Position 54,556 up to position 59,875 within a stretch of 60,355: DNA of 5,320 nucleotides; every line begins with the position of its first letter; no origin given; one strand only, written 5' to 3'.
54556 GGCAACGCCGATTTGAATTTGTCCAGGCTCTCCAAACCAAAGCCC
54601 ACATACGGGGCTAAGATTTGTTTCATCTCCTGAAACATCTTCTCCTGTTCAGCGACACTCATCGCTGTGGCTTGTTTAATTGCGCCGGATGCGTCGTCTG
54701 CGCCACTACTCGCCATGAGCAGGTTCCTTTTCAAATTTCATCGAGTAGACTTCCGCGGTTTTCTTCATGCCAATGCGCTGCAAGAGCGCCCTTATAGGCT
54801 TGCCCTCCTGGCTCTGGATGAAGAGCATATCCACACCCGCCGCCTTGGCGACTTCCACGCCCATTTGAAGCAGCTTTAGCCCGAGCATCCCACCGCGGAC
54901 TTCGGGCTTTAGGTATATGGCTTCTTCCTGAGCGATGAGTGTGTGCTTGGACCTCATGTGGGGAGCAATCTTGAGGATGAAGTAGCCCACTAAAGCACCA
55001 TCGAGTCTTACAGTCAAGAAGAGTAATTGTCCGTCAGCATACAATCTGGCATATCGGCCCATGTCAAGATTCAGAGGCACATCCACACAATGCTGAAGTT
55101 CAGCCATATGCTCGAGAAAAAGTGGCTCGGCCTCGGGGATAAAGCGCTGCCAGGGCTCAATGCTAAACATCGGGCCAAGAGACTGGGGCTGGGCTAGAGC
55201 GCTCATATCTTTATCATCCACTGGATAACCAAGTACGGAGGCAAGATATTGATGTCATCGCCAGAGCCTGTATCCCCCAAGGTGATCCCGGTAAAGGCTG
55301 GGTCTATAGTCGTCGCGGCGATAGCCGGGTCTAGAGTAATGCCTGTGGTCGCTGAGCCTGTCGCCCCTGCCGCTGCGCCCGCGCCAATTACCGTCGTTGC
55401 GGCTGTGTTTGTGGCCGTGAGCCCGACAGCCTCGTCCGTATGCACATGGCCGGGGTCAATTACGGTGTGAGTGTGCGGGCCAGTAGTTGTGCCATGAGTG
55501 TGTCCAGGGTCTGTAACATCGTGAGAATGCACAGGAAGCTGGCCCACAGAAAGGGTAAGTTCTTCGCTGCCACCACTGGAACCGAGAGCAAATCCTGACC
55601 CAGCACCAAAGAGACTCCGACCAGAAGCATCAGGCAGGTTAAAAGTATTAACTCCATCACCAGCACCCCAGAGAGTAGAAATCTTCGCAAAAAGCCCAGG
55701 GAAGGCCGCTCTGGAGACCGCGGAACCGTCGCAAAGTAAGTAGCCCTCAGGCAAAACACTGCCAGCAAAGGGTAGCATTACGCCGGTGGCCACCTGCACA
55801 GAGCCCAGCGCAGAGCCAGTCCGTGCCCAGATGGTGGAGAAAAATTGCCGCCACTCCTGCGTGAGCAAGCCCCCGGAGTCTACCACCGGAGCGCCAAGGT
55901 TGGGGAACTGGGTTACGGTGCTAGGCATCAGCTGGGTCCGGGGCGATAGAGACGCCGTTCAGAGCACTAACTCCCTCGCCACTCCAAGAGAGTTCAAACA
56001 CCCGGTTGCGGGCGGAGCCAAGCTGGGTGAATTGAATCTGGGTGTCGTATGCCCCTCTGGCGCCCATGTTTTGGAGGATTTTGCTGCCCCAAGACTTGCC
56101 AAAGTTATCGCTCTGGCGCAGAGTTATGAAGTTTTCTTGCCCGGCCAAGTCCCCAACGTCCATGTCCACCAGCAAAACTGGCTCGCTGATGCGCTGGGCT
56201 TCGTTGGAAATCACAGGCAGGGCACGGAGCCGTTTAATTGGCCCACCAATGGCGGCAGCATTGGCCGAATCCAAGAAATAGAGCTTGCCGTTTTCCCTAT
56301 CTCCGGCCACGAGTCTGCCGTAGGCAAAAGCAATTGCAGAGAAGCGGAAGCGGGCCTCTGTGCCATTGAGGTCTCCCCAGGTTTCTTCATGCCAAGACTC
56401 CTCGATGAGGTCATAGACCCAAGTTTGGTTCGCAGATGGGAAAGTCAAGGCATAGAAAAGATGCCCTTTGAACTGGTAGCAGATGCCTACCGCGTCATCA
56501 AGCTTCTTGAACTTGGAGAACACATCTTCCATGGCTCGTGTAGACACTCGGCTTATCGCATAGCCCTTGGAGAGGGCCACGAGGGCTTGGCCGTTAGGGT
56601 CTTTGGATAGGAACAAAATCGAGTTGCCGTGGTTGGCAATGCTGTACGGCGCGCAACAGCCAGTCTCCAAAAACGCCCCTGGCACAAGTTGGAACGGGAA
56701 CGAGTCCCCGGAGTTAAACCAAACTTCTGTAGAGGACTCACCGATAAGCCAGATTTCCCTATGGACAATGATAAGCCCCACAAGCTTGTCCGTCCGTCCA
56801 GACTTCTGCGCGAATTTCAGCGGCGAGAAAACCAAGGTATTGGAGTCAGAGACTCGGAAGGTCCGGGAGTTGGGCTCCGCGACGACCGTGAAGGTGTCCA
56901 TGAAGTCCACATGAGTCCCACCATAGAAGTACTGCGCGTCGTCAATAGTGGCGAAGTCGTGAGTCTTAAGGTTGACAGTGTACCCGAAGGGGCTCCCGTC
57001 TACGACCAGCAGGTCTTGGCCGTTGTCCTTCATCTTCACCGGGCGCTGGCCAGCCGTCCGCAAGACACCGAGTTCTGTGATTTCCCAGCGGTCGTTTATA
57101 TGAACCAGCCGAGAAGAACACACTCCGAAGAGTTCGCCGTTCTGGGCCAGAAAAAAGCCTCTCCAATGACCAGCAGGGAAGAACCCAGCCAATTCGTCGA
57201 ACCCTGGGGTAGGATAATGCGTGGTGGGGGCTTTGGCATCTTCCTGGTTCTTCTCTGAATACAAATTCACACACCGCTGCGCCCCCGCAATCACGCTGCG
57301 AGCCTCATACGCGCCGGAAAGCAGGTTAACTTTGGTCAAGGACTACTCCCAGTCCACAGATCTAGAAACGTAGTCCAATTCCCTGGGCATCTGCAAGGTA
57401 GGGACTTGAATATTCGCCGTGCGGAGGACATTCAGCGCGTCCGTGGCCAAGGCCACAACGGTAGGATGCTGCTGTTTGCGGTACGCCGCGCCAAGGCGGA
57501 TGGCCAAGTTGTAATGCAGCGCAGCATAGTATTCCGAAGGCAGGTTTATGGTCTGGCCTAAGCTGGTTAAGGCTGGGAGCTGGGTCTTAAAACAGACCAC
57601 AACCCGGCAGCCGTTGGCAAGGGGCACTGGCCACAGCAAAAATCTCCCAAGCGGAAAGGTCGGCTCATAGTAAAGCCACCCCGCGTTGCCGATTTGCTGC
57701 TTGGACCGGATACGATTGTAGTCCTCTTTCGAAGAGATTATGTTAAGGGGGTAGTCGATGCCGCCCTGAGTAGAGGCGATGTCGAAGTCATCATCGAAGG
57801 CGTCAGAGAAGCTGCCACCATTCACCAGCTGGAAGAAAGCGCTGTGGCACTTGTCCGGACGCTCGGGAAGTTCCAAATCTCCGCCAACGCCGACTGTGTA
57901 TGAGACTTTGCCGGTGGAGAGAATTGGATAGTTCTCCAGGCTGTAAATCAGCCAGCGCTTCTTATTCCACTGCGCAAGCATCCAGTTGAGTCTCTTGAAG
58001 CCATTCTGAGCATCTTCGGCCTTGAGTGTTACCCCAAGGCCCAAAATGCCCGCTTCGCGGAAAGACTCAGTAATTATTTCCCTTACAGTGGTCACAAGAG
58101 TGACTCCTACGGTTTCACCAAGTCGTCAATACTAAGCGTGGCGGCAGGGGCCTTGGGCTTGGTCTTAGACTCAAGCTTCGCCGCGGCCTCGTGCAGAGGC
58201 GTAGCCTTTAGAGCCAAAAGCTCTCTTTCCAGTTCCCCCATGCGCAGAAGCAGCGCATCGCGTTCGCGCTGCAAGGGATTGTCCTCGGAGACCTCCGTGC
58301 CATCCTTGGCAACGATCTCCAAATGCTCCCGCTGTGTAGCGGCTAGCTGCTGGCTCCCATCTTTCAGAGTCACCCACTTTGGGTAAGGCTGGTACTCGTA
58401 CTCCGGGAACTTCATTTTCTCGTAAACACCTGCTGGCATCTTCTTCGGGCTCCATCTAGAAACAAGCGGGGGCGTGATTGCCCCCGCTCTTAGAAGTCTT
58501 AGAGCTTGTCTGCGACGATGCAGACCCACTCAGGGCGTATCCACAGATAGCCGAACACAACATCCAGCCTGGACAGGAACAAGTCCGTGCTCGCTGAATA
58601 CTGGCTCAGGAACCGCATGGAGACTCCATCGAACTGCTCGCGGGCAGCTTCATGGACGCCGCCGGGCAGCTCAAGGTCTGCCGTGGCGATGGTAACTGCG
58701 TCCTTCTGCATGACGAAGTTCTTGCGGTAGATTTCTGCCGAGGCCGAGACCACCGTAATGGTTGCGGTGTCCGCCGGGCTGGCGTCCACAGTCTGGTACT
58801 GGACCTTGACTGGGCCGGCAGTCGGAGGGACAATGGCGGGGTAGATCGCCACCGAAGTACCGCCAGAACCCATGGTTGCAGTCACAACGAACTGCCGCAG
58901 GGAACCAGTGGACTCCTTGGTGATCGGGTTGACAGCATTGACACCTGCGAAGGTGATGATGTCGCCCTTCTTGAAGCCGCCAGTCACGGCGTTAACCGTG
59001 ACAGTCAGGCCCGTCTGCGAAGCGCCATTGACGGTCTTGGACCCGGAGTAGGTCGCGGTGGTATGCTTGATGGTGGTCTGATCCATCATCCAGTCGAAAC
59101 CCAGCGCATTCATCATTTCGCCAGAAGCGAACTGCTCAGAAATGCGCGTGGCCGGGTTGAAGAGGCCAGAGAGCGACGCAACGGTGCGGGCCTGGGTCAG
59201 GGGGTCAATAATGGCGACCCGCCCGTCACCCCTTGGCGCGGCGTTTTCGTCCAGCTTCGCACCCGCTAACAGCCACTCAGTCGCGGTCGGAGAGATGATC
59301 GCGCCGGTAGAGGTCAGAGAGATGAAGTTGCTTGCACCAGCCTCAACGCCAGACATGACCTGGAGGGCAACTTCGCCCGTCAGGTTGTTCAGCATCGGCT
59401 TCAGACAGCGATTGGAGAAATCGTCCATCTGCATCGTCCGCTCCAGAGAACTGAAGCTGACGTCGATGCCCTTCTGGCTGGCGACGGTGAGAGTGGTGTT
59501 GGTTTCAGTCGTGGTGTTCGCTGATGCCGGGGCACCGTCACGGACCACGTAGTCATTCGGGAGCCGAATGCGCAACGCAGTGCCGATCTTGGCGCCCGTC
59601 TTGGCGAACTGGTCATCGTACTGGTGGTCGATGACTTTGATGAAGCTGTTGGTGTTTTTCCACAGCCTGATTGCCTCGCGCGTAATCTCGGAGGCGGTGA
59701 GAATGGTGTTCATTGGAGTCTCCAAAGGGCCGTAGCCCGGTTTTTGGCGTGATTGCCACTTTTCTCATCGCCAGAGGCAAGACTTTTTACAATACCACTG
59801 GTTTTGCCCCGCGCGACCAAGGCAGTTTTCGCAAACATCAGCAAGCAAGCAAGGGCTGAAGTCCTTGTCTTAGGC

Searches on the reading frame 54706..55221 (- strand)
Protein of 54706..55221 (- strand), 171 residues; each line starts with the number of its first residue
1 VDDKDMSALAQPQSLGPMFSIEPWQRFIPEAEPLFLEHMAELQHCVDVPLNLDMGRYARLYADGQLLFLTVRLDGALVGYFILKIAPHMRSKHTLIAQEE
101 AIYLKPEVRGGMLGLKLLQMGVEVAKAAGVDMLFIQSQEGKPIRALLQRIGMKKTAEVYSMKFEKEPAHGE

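Call 64: search_protein_families(library=pfam, proteins=[window:54706-55221:-], max_evalue=0.001)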
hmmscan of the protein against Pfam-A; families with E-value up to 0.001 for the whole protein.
window:54706-55221:- (171 aa): 1 family
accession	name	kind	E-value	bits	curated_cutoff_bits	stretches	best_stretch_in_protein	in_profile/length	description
PF00583.31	Acetyltransf_1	-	3.3e-07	31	20.7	1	61-151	25-115/116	Acetyltransferase (GNAT) family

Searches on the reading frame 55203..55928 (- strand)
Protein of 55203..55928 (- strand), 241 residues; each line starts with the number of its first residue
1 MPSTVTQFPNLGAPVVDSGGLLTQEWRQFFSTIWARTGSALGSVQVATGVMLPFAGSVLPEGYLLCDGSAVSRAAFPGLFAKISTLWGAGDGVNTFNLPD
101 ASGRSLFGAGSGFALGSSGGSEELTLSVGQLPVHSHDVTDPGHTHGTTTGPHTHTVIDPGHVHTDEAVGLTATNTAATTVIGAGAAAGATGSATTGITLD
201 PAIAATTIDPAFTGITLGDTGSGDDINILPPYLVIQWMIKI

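Call 11: search_protein_families(library=phrogs, proteins=[window:55203-55928:-], max_evalue=0.001)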
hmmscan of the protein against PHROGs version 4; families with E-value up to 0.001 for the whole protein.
window:55203-55928:- (241 aa): 18 families
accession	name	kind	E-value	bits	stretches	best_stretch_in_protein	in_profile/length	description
phrog_8469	-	tail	4.7e-32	112.5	1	42-240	128-300/303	tail fiber protein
phrog_9116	-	tail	1.9e-24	87.3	1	43-139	56-156/455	tail protein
phrog_8763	-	tail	2.1e-21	76.8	1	36-241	532-748/1024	tail protein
phrog_31611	-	tail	1.8e-20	74.5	1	52-221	169-355/385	tail collar protein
phrog_19618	-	tail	3.1e-17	63.6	1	45-167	135-245/387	tail collar protein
phrog_1858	-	tail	1.5e-15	57.2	1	40-205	132-293/1018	tail fiber protein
phrog_25747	-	tail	3.1e-14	52.9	1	30-198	660-828/901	tail fiber protein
phrog_523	-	tail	2.3e-12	47.5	1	45-191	485-620/673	tail collar fiber protein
phrog_327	-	tail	7e-12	46.4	1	26-178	294-415/618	tail protein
phrog_1800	-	tail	3e-10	40.6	1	43-240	387-544/545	tail collar fiber protein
phrog_2097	-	tail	3.6e-08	33.6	1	49-234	389-593/644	tail fiber protein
phrog_14307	-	unknown function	5.1e-07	30.5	1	46-115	48-107/137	-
phrog_38759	-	unknown function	6.5e-07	29.2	1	39-105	742-814/920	-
phrog_3100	-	tail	3e-06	28.7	1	42-182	213-351/382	tail fiber protein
phrog_6256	-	tail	3.5e-06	27.3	1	39-168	284-407/686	tail fiber protein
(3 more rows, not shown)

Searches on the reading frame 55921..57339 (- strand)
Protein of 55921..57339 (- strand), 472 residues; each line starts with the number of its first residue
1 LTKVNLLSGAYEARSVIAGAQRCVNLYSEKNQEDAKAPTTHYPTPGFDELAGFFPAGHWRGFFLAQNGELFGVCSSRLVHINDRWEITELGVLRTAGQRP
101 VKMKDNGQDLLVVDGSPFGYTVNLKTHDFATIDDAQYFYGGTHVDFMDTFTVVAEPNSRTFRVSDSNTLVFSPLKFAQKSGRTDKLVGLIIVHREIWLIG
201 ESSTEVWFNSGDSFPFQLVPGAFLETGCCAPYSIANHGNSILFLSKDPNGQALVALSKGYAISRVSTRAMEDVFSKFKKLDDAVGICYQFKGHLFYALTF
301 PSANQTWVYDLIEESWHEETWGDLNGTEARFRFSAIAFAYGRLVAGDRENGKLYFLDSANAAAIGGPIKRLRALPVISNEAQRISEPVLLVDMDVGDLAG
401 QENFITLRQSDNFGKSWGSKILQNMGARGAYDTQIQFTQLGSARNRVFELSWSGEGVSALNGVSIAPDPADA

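Call 11: search_protein_families(library=phrogs, proteins=[window:55921-57339:-], max_evalue=0.001)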
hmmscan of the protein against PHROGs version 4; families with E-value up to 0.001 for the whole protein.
window:55921-57339:- (472 aa): 1 family
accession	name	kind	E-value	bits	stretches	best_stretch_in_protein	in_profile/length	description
phrog_578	-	connector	1.7e-86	291.7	1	1-462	3-464/486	head closure Hc3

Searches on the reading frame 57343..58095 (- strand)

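Call 11: search_protein_families(library=phrogs, proteins=[window:57343-58095:-], max_evalue=0.001)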
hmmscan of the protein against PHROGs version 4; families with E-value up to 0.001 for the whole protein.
window:57343-58095:- (250 aa): 2 families
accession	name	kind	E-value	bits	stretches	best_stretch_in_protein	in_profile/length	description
phrog_12985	-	unknown function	7e-31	108.8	1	1-235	1-219/238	-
phrog_637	-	connector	3e-11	44.4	1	182-240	70-128/156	head-tail adaptor Ad3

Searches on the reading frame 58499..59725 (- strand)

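Call 11: search_protein_families(library=phrogs, proteins=[window:58499-59725:-], max_evalue=0.001)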
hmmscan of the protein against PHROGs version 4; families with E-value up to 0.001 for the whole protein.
window:58499-59725:- (408 aa): 1 family
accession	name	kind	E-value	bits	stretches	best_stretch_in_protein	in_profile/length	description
phrog_283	-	head and packaging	3.8e-59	201.9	1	5-405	2-382/385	major head protein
